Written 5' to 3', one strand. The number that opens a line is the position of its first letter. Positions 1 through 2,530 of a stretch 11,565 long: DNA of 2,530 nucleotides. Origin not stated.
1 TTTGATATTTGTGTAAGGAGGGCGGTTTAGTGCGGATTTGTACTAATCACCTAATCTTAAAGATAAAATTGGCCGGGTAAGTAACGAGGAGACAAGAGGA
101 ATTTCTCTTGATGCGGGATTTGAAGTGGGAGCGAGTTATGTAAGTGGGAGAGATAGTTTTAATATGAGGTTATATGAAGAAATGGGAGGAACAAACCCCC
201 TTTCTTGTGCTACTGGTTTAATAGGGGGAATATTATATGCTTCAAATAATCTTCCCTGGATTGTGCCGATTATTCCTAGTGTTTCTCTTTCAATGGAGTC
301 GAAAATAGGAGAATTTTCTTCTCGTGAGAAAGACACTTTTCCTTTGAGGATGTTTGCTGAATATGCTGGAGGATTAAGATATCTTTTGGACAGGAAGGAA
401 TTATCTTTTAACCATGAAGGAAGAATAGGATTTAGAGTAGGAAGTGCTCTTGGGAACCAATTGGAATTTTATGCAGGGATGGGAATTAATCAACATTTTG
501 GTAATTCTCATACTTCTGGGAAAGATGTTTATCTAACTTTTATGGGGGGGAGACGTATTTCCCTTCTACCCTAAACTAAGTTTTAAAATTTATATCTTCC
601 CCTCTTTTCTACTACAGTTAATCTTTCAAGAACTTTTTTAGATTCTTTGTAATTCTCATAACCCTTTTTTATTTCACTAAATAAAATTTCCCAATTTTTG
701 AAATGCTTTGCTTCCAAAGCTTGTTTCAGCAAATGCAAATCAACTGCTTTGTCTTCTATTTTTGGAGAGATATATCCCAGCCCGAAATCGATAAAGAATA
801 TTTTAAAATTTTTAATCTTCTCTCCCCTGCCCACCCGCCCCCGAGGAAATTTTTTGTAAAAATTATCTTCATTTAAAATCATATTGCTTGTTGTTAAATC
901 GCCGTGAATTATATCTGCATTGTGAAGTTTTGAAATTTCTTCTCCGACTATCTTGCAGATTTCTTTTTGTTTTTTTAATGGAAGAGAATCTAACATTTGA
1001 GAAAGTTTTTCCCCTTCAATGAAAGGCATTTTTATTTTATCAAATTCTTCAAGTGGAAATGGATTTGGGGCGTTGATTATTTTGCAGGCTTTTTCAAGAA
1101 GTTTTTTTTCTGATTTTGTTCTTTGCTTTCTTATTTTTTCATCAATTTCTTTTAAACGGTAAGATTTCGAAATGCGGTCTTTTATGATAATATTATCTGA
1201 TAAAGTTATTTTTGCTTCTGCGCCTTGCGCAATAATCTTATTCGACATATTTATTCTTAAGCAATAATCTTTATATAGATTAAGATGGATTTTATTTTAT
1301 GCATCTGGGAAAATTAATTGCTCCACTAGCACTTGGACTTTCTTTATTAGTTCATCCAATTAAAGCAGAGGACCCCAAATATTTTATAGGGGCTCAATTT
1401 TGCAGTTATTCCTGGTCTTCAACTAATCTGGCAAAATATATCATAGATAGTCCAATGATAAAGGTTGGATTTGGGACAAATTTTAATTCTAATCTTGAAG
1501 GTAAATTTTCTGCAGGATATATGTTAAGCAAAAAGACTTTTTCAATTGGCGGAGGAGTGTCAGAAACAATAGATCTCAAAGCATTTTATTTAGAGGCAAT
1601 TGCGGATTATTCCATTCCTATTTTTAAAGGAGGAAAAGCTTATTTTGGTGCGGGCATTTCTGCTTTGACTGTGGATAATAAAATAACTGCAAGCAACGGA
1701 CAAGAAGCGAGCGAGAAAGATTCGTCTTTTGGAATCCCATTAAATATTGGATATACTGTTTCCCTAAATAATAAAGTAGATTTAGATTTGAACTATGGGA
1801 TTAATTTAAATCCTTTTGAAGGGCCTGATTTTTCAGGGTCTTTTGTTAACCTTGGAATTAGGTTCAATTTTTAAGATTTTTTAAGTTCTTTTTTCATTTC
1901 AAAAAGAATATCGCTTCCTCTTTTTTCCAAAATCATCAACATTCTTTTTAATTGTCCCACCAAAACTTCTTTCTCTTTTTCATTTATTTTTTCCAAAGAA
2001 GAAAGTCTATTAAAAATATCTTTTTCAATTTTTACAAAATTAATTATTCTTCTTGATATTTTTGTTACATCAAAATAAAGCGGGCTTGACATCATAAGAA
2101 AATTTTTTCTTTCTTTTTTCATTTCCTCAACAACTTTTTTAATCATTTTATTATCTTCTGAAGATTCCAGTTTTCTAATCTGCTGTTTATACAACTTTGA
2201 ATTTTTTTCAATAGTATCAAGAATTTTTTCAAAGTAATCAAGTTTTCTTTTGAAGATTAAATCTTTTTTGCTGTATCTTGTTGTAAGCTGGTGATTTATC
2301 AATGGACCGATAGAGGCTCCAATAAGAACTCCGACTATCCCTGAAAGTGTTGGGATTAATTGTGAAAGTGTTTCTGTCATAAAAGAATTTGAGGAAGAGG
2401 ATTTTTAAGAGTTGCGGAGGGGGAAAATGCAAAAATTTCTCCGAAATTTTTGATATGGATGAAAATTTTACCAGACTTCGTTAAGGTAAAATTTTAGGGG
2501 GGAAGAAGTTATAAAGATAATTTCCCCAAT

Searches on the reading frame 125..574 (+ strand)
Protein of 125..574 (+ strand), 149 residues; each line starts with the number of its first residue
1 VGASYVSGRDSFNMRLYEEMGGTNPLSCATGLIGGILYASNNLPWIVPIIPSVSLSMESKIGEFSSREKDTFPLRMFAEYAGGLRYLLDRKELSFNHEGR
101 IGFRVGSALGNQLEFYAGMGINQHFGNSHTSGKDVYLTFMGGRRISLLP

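Call 31: search_protein_families(library=pfam, proteins=[window:125-574:+], max_evalue=0.01)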
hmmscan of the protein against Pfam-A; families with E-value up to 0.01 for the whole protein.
window:125-574:+ (149 aa): 0 families

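Call 77: find_homologous_proteins(query=window:125-574:+, max_evalue=0.001)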
Query window:125-574:+ (149 aa): 2 proteins with E <= 0.001 among 21 candidates.
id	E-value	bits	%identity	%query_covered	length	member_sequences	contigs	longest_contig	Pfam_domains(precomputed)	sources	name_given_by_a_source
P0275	3.8e-94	330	100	100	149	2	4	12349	-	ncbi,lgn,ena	-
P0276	6.0e-66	239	71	99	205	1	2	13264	-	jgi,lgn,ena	jgi:hypothetical protein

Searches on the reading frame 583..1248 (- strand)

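Call 31: search_protein_families(library=pfam, proteins=[window:583-1248:-], max_evalue=0.01)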
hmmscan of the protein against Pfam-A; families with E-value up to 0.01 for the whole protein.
window:583-1248:- (221 aa): 4 families
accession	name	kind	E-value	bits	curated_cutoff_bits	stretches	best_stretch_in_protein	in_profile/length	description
PF01163.29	RIO1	-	1.2e-06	28.8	22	1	34-131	45-144/187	RIO domain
PF00069.31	Pkinase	-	0.00012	22.1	31.7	1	32-131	29-137/263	Protein kinase domain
PF06293.20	Kdo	-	0.00027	20.9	21.3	1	84-177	110-189/207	Lipopolysaccharide kinase (Kdo/WaaP) family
PF07714.23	PK_Tyr_Ser-Thr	-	0.0077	16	23.1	1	80-132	86-142/258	Protein tyrosine and serine/threonine kinase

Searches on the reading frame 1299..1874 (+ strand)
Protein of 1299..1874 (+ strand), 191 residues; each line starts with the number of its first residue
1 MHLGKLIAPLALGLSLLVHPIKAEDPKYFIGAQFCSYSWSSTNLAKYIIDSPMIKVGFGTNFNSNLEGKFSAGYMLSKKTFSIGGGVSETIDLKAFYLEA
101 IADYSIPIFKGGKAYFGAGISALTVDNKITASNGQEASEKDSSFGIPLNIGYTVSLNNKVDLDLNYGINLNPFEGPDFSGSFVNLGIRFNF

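Call 31: search_protein_families(library=pfam, proteins=[window:1299-1874:+], max_evalue=0.01)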
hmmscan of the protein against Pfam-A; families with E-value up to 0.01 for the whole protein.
window:1299-1874:+ (191 aa): 2 families
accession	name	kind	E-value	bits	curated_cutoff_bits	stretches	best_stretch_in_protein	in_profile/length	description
PF13505.12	OMP_b-brl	-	1.7e-11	45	28.7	1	10-189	3-175/175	Outer membrane protein beta-barrel domain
PF03797.25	Autotransporter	-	0.003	17.8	26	1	40-162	14-136/255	Autotransporter beta-domain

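Call 67: find_homologous_proteins(query=window:1299-1874:+, max_evalue=0.001)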
Query window:1299-1874:+ (191 aa): 4 proteins with E <= 0.001 among 137 candidates.
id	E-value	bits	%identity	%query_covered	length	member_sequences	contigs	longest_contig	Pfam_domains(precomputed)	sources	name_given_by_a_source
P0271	3.3e-120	417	100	100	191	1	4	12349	PF13505.13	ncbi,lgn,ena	-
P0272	1.2e-98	347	85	100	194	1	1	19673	PF13505.13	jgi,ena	-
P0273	4.6e-95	335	82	90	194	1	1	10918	PF13505.13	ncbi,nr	ncbi:Outer membrane protein beta-barrel domain protein [uncultured archaeon]|nr:Outer membrane prote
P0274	7.8e-95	334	81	100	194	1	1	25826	PF13505.13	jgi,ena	-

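Call 68: find_encoding_contigs(protein=P0271, flank=10000, max_places=10)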
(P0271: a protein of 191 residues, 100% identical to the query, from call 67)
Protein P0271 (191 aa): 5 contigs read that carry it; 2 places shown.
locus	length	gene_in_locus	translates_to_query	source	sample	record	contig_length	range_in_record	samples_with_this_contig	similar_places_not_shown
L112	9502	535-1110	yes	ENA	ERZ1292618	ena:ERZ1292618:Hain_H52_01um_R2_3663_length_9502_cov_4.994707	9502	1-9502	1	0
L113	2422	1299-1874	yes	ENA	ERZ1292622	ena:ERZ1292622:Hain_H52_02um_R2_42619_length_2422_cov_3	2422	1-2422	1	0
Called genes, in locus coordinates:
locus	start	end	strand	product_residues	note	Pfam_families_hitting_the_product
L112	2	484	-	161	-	?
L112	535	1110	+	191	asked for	PF13505:OMP_b-brl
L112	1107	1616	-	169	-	-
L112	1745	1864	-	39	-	-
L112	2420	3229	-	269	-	PF20720:nSTAND3 (weak), PF25199:nSTAND_NTPase5 (faint), PF00004:AAA (weak), PF13401:AAA_22 (faint)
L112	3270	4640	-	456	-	PF02881:SRP54_N, PF00448:SRP54, PF20720:nSTAND3 (weak), PF01656:CbiA, PF02978:SRP_SPB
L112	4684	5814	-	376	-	PF01702:TGT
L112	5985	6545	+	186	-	-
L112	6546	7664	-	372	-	PF02881:SRP54_N, PF06414:Zeta_toxin (weak), PF00448:SRP54, PF13207:AAA_17 (weak)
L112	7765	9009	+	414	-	PF01676:Metalloenzyme, PF10143:PhosphMutase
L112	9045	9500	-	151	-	?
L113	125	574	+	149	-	-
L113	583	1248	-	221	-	PF01163:RIO1 (weak)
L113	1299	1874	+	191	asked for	PF13505:OMP_b-brl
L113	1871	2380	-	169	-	-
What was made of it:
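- The confirming contig has only about 5x coverage (call 68).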

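Call 70: find_encoding_contigs(protein=P0272, flank=10000, max_places=3)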
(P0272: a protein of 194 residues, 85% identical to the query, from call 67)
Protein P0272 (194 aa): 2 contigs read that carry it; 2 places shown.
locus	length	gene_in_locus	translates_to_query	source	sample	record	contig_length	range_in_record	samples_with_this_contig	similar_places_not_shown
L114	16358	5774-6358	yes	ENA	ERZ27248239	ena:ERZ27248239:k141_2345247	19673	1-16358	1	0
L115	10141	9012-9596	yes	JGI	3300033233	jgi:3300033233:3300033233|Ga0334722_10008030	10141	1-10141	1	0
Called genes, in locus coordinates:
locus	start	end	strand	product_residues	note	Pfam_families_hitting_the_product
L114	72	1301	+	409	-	PF27218:MJ0043_C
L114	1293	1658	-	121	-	-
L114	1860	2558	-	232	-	PF07541:EIF_2_alpha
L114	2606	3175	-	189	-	-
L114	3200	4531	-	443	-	PF01368:DHH, PF27767:Arc_Cdc45 (weak), PF21763:DHH_CID, PF02272:DHHA1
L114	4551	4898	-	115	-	-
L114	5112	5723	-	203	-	PF00069:Pkinase (weak), PF01163:RIO1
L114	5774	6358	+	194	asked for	PF13505:OMP_b-brl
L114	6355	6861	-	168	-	PF05728:UPF0227 (weak)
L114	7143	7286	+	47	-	-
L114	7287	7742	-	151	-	-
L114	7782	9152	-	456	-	PF02881:SRP54_N, PF00448:SRP54, PF20720:nSTAND3 (weak), PF01656:CbiA, PF02978:SRP_SPB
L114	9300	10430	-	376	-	PF01702:TGT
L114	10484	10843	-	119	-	-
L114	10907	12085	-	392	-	PF02881:SRP54_N, PF00448:SRP54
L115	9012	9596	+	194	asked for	PF13505:OMP_b-brl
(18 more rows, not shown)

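Call 71: find_encoding_contigs(protein=P0273, flank=10000, max_places=3)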
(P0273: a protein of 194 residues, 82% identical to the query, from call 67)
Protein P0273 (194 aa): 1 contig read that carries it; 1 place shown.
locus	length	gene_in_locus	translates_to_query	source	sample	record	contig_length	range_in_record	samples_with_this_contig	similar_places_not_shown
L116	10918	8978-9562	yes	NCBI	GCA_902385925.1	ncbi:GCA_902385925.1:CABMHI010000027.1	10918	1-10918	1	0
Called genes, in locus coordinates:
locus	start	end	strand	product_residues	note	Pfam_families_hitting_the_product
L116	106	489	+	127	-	PF08423:Rad51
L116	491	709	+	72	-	-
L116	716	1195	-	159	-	PF00334:NDK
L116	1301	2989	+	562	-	-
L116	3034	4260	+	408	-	PF27218:MJ0043_C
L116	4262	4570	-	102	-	-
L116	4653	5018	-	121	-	-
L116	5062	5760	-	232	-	PF07541:EIF_2_alpha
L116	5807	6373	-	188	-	-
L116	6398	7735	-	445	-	PF01368:DHH, PF27767:Arc_Cdc45, PF21763:DHH_CID, PF02272:DHHA1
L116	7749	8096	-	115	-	-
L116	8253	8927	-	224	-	-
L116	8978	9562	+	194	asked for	PF13505:OMP_b-brl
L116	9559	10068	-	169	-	PF05728:UPF0227 (weak)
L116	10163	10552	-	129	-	-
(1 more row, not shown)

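Call 72: find_encoding_contigs(protein=P0274, flank=10000, max_places=3)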
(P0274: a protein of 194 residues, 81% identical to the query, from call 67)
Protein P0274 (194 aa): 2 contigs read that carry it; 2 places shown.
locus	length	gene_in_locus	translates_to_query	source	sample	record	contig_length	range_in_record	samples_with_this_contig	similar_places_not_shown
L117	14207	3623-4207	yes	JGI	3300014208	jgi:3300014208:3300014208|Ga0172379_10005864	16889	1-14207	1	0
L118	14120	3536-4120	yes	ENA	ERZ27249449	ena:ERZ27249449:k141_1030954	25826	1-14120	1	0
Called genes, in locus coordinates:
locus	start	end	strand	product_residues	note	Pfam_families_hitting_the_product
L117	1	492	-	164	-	?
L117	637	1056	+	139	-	-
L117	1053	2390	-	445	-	PF01368:DHH, PF27767:Arc_Cdc45, PF21763:DHH_CID, PF02272:DHHA1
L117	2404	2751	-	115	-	-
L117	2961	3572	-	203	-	PF00069:Pkinase (weak), PF01163:RIO1, PF06293:Kdo (weak)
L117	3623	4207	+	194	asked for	PF13505:OMP_b-brl (weak)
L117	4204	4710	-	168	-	PF05728:UPF0227 (weak)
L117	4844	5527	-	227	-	-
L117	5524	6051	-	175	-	PF03167:UDG (weak)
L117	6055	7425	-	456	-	PF02881:SRP54_N, PF00025:Arf (weak), PF00448:SRP54, PF20720:nSTAND3 (weak), PF01656:CbiA, PF02978:SRP_SPB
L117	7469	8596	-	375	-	PF01702:TGT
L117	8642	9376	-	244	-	-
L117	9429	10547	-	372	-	PF02881:SRP54_N, PF00448:SRP54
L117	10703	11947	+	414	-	PF01676:Metalloenzyme, PF10143:PhosphMutase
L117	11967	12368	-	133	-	-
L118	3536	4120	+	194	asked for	PF13505:OMP_b-brl (weak)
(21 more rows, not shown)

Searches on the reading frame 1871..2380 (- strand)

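Call 31: search_protein_families(library=pfam, proteins=[window:1871-2380:-], max_evalue=0.01)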
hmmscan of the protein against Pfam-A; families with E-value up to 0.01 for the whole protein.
window:1871-2380:- (169 aa): 2 families
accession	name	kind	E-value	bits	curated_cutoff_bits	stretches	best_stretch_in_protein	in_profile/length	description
PF05728.18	UPF0227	-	3.5e-05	24.2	21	1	7-97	51-140/187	Uncharacterised protein family (UPF0227)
PF17793.6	AHD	-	0.0027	18.1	27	1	69-114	10-54/61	ANC1 homology domain (AHD)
